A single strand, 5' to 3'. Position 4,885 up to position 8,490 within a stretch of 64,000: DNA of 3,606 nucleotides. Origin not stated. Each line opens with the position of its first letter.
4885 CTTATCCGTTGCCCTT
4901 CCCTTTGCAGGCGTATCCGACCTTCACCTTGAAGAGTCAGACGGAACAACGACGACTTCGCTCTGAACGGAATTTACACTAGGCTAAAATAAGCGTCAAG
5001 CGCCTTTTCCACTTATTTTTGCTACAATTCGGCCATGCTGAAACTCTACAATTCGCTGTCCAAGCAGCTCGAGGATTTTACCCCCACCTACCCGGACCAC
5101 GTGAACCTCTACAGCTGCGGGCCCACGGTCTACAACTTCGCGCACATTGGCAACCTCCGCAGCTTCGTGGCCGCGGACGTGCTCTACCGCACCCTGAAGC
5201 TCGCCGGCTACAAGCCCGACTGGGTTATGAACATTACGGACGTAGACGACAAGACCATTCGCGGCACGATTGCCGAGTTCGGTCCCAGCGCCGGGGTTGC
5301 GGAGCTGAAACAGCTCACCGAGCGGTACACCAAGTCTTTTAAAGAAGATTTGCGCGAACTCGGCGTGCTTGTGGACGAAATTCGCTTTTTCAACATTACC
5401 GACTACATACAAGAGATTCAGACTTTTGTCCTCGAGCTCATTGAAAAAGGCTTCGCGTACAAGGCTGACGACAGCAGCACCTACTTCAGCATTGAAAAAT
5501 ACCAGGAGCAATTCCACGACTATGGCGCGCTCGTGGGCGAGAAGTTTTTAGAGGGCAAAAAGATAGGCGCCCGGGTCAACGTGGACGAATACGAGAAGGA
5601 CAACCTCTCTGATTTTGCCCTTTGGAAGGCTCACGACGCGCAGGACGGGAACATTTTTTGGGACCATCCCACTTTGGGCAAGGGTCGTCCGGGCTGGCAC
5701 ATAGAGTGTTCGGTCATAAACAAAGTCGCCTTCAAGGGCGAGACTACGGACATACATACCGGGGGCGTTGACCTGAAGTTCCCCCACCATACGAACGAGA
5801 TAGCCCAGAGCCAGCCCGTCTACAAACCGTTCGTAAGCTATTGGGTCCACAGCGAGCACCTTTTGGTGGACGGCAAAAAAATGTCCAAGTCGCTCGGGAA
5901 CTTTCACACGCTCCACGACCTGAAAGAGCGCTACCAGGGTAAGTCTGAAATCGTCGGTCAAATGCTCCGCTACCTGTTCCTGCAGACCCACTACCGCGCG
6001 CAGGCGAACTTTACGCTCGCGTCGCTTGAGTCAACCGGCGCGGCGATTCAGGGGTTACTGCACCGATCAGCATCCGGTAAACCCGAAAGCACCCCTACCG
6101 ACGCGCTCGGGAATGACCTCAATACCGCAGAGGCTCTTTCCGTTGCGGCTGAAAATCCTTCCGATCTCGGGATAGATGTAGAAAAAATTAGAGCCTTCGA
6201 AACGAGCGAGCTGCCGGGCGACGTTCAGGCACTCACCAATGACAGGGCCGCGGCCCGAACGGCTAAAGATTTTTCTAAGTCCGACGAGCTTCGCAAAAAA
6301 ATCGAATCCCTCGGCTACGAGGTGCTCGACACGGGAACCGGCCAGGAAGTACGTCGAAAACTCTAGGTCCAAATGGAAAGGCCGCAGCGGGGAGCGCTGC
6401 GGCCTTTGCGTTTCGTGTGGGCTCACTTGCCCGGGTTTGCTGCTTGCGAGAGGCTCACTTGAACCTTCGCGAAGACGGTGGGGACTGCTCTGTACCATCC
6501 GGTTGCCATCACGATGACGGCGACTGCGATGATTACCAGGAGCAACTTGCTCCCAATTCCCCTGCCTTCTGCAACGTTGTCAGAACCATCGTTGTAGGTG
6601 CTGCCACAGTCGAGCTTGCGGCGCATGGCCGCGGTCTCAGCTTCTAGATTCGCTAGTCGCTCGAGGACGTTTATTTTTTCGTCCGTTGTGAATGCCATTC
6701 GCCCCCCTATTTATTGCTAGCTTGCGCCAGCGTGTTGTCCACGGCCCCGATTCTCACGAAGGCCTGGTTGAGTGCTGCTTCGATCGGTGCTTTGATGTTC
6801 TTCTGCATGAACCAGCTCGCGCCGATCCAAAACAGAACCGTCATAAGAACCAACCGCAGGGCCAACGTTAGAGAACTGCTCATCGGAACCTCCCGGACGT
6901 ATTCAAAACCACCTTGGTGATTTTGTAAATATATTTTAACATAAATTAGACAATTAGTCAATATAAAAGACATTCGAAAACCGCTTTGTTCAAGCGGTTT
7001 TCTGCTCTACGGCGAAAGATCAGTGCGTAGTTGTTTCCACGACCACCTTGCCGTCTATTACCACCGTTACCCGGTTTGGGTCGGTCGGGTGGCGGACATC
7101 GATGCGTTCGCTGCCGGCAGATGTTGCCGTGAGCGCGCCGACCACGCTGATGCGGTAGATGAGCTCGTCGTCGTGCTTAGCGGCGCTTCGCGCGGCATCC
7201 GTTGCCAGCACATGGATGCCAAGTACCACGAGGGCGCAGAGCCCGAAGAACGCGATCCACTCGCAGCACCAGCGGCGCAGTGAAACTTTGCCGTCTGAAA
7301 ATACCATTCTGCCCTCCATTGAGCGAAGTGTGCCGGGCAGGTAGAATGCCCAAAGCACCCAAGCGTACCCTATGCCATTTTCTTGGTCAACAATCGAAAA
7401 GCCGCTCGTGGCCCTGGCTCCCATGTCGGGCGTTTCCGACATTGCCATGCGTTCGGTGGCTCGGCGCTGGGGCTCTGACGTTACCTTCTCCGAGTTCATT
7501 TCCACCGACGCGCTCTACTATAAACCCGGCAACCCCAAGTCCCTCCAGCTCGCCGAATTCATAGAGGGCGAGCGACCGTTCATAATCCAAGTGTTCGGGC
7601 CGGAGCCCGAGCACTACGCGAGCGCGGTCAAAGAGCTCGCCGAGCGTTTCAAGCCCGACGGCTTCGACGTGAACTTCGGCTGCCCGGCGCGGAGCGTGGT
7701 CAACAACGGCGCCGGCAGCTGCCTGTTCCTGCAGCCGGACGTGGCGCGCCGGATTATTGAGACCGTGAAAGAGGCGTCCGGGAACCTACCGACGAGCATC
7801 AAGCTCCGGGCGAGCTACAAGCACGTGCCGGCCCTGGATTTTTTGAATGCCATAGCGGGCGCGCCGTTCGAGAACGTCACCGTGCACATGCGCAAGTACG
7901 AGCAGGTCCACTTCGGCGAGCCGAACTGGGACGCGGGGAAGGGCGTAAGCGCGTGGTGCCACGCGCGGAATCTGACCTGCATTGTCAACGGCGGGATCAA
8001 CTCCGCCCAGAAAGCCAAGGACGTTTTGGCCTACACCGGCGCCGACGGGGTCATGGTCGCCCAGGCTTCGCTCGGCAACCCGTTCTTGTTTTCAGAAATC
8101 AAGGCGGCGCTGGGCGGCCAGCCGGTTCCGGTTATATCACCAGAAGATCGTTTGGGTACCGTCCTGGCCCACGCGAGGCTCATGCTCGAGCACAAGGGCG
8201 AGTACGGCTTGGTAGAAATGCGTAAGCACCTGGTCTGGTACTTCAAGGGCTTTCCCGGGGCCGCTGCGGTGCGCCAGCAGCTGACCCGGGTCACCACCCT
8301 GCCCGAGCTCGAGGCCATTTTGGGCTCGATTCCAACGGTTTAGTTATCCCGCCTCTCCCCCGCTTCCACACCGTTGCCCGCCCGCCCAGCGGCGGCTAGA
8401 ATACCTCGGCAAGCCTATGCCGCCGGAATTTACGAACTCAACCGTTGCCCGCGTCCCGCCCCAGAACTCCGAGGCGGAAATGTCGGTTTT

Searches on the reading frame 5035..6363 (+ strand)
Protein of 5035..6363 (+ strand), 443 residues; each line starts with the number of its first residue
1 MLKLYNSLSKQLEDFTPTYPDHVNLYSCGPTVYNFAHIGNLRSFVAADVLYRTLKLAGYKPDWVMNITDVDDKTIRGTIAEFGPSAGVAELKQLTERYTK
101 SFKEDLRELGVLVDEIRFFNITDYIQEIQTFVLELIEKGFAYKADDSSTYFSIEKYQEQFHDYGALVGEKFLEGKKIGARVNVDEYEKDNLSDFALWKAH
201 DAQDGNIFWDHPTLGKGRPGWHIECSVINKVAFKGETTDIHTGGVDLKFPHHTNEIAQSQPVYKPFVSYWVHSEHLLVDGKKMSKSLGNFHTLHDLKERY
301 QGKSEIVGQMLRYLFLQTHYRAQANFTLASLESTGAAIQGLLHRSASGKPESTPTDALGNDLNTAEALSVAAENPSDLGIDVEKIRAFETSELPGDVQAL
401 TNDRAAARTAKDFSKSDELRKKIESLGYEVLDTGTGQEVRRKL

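Call 12: find_related_loci(query=window:5035-6363:+, collection=genome_contigs, flank=4000)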
Query window:5035-6363:+ (443 aa) in genome_contigs; peptide patterns used: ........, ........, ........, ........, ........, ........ (x = any residue, [..] = any of these).
232 stretches matched a pattern; 144 encode a relative of the query (tblastn E <= 1e-3); the best 80 are kept; 80 distinct loci.
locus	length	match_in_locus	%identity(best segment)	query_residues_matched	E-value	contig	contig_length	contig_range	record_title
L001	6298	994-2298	60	1-443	7e-170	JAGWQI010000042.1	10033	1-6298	MAG: Patescibacteria group bacterium isolate REEB3 contig-150_8705, whole genome shotgun sequence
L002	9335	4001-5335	56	2-443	1e-157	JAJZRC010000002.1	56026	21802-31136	MAG: bacterium isolate SKS1.bin76 NODE_903_length_56026_cov_2.451225, whole genome shotgun sequence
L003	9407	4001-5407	53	2-442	1e-153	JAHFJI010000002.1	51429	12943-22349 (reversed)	MAG: Candidatus Doudnabacteria bacterium isolate nzgw382 NODE_698_length_51430_cov_4.939972, whole genome shotgun sequen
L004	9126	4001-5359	45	2-439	7e-112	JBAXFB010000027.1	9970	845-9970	MAG: bacterium isolate ELA260 MAG260_27, whole genome shotgun sequence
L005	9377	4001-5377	42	2-436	1e-103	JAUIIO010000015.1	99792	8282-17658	MAG: bacterium isolate Co_bin.265 NODE_2023_length_99792_cov_1.612341, whole genome shotgun sequence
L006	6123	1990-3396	41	1-441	2e-101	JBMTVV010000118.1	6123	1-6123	MAG: Bdellovibrionota bacterium isolate LKB_V8_S20_100percent_par_LKB_V8_S20_metabat.10 NODE_11276_length_6123_cov_4.342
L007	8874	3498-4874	40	2-441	3e-97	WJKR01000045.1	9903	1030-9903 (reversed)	MAG: Candidatus Woesearchaeota archaeon isolate Bin_423 k141_3156283, whole genome shotgun sequence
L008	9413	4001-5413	41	2-441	4e-95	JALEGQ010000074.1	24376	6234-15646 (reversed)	MAG: bacterium isolate CC_bin8 k97_90098, whole genome shotgun sequence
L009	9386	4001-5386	41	1-438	1e-94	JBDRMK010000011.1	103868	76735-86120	MAG: Patescibacteria group bacterium isolate MEGAHIT-group-1.828 k141_8147959, whole genome shotgun sequence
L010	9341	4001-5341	40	4-432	2e-94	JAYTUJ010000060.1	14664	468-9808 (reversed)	MAG: bacterium isolate GFS_5522 GFS_5522_59, whole genome shotgun sequence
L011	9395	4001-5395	42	2-441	2e-94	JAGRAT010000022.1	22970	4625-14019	MAG: Bdellovibrionales bacterium isolate HKST-UBA25 NODE_22_length_22970_cov_3.422706, whole genome shotgun sequence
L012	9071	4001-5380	40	1-443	1e-91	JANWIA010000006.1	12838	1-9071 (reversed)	MAG: Candidatus Doudnabacteria bacterium isolate CRAIB_MAG29 c_000000030450, whole genome shotgun sequence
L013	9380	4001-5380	41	1-443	5e-91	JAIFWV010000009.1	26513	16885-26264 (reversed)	MAG: Candidatus Doudnabacteria bacterium isolate viral-cat_48_13 PAFVLPS_2018_scaffold_8273, whole genome shotgun sequen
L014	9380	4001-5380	40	1-443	4e-88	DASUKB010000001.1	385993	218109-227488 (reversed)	MAG TPA_asm: Patescibacteria group bacterium isolate SMAG_U1502 k141_777334, whole genome shotgun sequence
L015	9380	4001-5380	39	1-443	1e-85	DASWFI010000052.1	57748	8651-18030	MAG TPA_asm: Patescibacteria group bacterium isolate SMAG_U2785 k141_5742550, whole genome shotgun sequence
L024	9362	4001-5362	38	1-436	1e-80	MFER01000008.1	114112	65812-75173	MAG: Candidatus Doudnabacteria bacterium RIFCSPHIGHO2_02_FULL_43_13b rifcsphigho2_02_scaffold_2822, whole genome shotgun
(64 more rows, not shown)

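Call 20: find_related_loci(query=window:5035-6363:+, collection=metagenome_contigs, flank=3000)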
Query window:5035-6363:+ (443 aa) in metagenome_contigs; peptide patterns used: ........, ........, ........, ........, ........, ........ (x = any residue, [..] = any of these).
299 stretches matched a pattern; 142 encode a relative of the query (tblastn E <= 1e-3); the best 80 are kept; 80 distinct loci.
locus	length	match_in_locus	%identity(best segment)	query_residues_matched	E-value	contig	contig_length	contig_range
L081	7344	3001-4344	45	2-441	7e-111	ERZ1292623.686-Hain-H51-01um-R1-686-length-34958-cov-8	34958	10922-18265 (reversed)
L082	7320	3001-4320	46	2-433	3e-109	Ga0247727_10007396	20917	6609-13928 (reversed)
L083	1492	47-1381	43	2-437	8e-115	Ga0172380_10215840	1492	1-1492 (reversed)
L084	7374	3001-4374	41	2-436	9e-106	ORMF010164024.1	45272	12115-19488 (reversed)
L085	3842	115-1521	40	1-441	4e-101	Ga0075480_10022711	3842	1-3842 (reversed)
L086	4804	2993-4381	43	2-436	6e-100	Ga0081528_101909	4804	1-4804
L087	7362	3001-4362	40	1-436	5e-88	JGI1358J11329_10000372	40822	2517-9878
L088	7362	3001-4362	40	1-436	5e-88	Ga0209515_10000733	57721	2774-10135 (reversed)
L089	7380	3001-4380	40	1-443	3e-88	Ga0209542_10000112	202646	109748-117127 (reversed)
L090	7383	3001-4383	40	1-443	2e-87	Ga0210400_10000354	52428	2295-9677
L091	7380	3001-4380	39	1-443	7e-86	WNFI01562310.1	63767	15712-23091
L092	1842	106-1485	39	1-443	2e-90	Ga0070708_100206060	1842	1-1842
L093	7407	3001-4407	37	6-436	4e-83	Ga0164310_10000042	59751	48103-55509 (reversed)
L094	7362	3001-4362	38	1-436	6e-81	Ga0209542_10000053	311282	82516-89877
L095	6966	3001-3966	45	2-341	6e-81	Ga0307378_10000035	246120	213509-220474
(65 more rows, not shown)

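Call 21: find_encoding_contigs(protein=window:5035-6363:+, flank=3000, max_places=10)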
Protein window:5035-6363:+ (443 aa): no gene with exactly this product is on record in the collection.

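Call 22: find_homologous_proteins(query=window:5035-6363:+, max_evalue=1e-100)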
Query window:5035-6363:+ (443 aa): 603 proteins with E <= 1e-100 among 8000 candidates; the best 120 are listed.
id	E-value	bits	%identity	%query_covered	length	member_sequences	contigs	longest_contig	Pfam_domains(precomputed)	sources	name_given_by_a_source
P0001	0.0e+0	1012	100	100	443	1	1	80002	PF09334.18,PF01406.26,PF23493.2,PF00133.29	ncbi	-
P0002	1.6e-190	652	66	100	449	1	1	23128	PF09334.18,PF01406.26,PF23493.2,PF01921.25,PF00133.29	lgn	-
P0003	1.5e-179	616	59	100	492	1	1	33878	PF09334.18,PF01406.26,PF00133.29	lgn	-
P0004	2.2e-174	599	61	100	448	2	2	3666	PF09334.18,PF01406.26,PF23493.2,PF01921.25,PF00133.29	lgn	-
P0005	6.3e-170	584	59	100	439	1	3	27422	PF09334.18,PF01406.26,PF23493.2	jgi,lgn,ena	-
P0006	2.4e-169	582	61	100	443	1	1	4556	PF09334.18,PF01406.26,PF23493.2,PF01921.25,PF00133.29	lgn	-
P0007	1.8e-168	579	59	100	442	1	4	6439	PF09334.18,PF01406.26,PF23493.2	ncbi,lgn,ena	-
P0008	2.4e-168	579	59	100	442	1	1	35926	PF09334.18,PF01406.26,PF23493.2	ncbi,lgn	-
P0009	1.2e-167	577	60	100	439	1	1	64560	PF09334.18,PF01406.26,PF23493.2,PF01921.25,PF00133.29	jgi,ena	-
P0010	4.5e-167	575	59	100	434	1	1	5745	PF09334.18,PF01406.26,PF23493.2,PF01921.25,PF00133.29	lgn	-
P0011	1.3e-166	573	60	100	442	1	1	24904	PF09334.18,PF01406.26,PF23493.2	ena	-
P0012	1.8e-166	573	59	100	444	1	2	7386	PF09334.18,PF01406.26,PF23493.2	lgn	-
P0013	2.7e-166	572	60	100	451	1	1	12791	PF09334.18,PF01406.26,PF23493.2,PF01921.25,PF00133.29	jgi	jgi:cysteinyl-tRNA synthetase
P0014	3.4e-166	572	60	100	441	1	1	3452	PF09334.18,PF01406.26,PF23493.2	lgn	-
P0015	4.5e-166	571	59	100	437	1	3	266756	PF09334.18,PF01406.26,PF23493.2,PF01921.25,PF00133.29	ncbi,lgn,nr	ncbi:MAG: cysteine--tRNA ligase [Candidatus Doudnabacteria bacterium]|nr:cysteine--tRNA ligase [Cand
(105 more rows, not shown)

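Call 23: find_encoding_contigs(protein=P0002, flank=4000, max_places=3)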
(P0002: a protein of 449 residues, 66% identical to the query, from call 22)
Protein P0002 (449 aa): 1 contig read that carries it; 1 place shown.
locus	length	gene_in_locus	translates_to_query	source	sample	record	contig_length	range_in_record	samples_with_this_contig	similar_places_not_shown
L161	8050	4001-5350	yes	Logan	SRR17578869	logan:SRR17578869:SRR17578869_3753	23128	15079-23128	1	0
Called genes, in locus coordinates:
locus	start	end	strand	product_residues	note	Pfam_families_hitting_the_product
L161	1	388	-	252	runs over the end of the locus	PF00557:Peptidase_M24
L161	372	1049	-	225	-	PF00406:ADK, PF13207:AAA_17 (weak)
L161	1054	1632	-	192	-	PF13238:AAA_18, PF00406:ADK, PF13207:AAA_17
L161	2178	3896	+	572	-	PF00999:Na_H_Exchanger, PF02254:TrkA_N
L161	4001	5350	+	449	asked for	PF00133:tRNA-synt_1 (faint), PF01406:tRNA-synt_1e, PF01921:tRNA-synt_1f (faint), PF09334:tRNA-synt_1g (weak), PF23493:CysS_C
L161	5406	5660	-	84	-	-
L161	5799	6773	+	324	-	PF01207:Dus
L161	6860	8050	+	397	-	?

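Call 24: find_encoding_contigs(protein=P0004, flank=4000, max_places=3)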
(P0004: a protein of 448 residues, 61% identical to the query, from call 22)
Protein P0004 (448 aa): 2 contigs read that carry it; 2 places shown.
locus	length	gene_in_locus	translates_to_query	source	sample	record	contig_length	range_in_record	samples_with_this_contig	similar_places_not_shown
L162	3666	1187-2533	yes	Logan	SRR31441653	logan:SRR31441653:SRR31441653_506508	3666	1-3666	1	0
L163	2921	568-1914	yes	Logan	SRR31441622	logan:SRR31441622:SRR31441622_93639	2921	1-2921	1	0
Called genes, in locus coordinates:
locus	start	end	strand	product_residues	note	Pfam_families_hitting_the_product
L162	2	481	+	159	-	?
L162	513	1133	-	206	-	-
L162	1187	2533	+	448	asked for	PF00133:tRNA-synt_1 (faint), PF01406:tRNA-synt_1e, PF01921:tRNA-synt_1f (faint), PF09334:tRNA-synt_1g (weak), PF23493:CysS_C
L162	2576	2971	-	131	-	-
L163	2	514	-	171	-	?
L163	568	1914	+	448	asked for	PF00133:tRNA-synt_1 (faint), PF01406:tRNA-synt_1e, PF01921:tRNA-synt_1f (faint), PF09334:tRNA-synt_1g (weak), PF23493:CysS_C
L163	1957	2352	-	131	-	-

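Call 25: find_encoding_contigs(protein=P0006, flank=4000, max_places=3)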
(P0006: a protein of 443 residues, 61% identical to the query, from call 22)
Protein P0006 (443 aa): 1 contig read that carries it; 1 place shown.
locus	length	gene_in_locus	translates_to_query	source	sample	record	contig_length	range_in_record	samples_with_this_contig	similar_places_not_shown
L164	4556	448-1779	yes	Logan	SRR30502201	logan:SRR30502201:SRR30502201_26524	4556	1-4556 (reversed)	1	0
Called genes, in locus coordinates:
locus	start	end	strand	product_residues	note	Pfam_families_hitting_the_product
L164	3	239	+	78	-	?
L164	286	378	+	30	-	-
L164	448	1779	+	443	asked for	PF00133:tRNA-synt_1 (faint), PF01406:tRNA-synt_1e, PF01921:tRNA-synt_1f (faint), PF09334:tRNA-synt_1g (faint), PF23493:CysS_C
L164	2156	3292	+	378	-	PF01207:Dus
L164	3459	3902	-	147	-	-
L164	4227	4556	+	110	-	?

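Call 69: search_protein_families(library=pfam, max_evalue=0.001, proteins=[window:5035-6363:+])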
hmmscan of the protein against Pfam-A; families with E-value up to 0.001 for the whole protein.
window:5035-6363:+ (443 aa): 6 families
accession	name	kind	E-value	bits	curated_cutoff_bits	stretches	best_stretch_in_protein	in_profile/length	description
PF01406.26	tRNA-synt_1e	-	6e-88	295.5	27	1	16-333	3-298/301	tRNA synthetases class I (C) catalytic domain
PF09334.17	tRNA-synt_1g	-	6.4e-12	45.4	20.1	1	34-151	12-123/391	tRNA synthetases class I (M)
PF23493.1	CysS_C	-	3.5e-09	37.1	23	1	391-440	2-51/51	Cysteinyl-tRNA ligase anticodon binding domain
PF00133.28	tRNA-synt_1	-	7.1e-07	28.8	22.7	0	238-323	329-410/414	tRNA synthetases class I (I, L, M and V)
PF00749.27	tRNA-synt_1c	-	0.00011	21.7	23.4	1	92-150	46-103/314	tRNA synthetases class I (E and Q), catalytic domain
PF01921.24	tRNA-synt_1f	-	0.00074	19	27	0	29-71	29-71/360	tRNA synthetases class I (K)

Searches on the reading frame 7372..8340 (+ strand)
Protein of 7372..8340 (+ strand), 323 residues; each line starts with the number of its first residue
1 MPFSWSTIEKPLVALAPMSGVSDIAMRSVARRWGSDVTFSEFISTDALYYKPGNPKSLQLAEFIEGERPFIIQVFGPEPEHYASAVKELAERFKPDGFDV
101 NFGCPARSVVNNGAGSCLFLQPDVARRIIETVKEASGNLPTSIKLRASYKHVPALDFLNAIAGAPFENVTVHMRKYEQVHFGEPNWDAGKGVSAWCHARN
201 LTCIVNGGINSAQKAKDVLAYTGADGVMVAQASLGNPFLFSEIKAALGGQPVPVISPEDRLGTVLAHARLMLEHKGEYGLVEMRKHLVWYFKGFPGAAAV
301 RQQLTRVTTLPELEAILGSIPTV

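Call 69: search_protein_families(library=pfam, max_evalue=0.001, proteins=[window:7372-8340:+])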
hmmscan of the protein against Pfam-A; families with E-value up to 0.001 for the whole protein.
window:7372-8340:+ (323 aa): 1 family
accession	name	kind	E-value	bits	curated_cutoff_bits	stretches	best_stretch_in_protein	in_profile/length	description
PF01207.24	Dus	-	3.6e-56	191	20.4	1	15-312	2-297/311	Dihydrouridine synthase (Dus)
